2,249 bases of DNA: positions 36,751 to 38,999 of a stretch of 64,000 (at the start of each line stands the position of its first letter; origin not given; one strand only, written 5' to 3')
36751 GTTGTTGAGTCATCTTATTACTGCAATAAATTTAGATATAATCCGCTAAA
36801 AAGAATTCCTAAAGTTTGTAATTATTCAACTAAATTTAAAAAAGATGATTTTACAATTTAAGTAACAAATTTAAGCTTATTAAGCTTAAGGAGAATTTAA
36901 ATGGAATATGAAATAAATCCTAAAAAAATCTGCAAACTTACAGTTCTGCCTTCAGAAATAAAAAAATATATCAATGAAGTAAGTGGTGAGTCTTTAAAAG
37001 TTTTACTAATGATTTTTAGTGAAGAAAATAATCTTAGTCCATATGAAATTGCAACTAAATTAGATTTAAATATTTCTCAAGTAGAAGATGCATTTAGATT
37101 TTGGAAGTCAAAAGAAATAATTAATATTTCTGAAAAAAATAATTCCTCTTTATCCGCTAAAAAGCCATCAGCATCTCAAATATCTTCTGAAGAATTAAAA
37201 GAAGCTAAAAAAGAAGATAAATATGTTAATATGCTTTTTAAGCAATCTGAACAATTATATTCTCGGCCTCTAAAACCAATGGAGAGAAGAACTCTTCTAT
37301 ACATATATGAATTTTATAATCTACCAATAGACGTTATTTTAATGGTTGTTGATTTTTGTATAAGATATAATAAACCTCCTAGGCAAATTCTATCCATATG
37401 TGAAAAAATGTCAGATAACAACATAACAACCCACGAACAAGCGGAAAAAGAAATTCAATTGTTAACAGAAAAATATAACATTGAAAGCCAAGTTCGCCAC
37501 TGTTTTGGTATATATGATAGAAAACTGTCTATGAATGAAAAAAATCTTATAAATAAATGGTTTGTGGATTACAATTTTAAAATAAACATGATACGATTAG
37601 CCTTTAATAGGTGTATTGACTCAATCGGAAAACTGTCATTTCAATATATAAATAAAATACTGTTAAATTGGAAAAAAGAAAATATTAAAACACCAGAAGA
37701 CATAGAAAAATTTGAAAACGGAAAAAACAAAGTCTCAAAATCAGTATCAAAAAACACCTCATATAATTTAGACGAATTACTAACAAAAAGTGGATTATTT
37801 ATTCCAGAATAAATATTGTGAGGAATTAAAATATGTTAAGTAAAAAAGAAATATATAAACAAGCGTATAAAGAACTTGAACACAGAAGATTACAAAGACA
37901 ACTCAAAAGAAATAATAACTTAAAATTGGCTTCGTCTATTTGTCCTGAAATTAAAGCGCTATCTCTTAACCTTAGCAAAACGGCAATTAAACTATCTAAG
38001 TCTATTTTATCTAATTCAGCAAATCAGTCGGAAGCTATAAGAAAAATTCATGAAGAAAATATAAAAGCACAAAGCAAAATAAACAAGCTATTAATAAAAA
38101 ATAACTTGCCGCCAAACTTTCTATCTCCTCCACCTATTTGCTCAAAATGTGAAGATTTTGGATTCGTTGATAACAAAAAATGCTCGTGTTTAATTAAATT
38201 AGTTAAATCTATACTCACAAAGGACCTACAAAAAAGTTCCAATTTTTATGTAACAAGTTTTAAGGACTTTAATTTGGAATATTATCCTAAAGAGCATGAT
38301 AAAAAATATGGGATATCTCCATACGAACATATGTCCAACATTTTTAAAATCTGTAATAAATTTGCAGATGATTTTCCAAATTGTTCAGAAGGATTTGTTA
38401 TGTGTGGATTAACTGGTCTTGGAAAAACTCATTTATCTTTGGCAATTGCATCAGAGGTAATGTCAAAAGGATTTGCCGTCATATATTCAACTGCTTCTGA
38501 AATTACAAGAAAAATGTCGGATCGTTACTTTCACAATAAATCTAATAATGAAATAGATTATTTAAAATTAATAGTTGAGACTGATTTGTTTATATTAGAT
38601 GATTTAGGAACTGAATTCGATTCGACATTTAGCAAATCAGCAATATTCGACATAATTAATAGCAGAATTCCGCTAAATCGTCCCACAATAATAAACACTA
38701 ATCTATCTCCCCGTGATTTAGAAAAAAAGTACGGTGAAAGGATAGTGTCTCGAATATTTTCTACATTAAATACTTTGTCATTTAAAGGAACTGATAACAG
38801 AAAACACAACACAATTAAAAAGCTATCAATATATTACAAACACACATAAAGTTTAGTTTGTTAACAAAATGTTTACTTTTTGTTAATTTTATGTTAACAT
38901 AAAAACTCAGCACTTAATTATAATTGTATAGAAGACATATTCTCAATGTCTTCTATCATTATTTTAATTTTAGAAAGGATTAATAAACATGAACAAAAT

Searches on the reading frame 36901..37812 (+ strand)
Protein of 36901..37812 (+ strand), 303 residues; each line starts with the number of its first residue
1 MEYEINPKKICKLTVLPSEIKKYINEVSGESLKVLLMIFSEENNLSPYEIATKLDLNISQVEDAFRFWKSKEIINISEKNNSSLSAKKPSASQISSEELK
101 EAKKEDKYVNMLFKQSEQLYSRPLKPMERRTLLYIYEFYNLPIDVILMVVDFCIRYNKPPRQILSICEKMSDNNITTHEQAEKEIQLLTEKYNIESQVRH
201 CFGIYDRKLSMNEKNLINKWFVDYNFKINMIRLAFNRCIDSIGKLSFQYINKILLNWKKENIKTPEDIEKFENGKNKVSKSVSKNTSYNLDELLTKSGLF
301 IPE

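Call 92: search_protein_families(library=pfam, proteins=[window:36901-37812:+], max_evalue=1e-8)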
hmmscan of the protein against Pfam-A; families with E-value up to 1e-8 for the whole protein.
window:36901-37812:+ (303 aa): 1 family
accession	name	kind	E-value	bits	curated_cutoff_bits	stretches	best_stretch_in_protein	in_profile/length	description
PF07261.16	DnaB_2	-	9.1e-34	115.4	22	2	206-271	9-73/74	Replication initiation and membrane attachment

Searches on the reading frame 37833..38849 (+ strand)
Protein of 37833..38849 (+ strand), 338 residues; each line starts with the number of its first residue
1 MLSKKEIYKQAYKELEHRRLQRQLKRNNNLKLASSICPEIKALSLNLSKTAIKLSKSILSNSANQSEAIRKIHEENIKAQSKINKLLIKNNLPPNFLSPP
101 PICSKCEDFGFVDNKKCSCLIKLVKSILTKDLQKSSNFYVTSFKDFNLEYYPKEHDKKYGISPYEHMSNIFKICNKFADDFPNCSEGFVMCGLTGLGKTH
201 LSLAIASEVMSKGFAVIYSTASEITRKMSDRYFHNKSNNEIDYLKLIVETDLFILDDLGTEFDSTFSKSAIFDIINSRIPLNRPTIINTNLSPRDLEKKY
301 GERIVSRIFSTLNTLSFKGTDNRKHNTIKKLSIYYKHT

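Call 92: search_protein_families(library=pfam, proteins=[window:37833-38849:+], max_evalue=1e-8)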
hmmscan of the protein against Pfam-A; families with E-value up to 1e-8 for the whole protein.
window:37833-38849:+ (338 aa): 1 family
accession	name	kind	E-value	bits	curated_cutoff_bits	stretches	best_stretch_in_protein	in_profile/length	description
PF01695.23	IstB_IS21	-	3.4e-12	46.8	24.1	1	181-302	88-205/238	IstB-like ATP binding protein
